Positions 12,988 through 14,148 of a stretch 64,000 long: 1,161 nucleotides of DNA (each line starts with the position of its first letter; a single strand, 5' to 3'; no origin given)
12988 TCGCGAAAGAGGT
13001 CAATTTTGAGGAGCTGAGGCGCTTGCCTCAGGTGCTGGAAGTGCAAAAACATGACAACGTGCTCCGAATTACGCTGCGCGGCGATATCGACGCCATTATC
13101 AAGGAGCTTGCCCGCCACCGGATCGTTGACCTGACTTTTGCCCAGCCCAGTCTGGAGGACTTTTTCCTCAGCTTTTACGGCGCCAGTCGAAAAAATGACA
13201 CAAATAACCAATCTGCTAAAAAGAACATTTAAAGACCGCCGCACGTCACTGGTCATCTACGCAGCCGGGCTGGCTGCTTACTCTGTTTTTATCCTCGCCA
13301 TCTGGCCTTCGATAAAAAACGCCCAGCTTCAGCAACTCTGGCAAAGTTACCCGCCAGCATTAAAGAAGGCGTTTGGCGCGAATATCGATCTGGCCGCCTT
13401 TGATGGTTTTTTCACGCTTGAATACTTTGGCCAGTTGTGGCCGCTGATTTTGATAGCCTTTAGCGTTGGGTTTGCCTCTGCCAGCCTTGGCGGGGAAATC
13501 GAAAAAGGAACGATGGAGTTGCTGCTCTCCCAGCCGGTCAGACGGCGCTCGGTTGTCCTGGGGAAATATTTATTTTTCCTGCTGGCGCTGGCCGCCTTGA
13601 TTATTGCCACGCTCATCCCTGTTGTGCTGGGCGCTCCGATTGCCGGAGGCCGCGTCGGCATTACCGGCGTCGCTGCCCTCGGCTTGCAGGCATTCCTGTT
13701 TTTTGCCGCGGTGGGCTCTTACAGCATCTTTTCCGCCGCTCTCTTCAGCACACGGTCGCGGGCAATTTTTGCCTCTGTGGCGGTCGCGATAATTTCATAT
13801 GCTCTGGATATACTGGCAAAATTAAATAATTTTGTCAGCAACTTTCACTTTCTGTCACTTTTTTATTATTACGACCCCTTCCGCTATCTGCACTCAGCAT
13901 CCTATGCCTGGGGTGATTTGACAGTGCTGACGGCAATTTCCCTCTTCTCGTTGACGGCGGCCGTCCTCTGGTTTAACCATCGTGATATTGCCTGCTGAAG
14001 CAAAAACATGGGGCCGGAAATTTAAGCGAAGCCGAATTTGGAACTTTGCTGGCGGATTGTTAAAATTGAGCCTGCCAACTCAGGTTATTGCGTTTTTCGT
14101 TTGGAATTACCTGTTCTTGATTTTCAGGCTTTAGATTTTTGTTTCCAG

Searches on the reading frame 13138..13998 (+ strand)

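Call 23: search_protein_families(library=pfam, proteins=[window:13138-13998:+], max_evalue=0.00001)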
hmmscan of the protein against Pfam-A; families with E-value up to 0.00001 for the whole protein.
window:13138-13998:+ (286 aa): 4 families
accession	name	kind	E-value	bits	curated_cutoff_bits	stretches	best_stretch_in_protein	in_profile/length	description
PF12679.13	ABC2_membrane_2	-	2.5e-17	63.5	27.2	1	25-271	2-270/283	ABC-2 family transporter protein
PF12730.13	ABC2_membrane_4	-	3.7e-06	27.5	27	1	89-219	44-174/179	ABC-2 family transporter protein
PF13346.12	ABC2_membrane_5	-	5.3e-06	26.6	25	1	103-248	41-180/205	ABC-2 family transporter protein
PF12698.13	ABC2_membrane_3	-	5.6e-06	26.1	31.6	1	50-276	113-346/347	ABC-2 family transporter protein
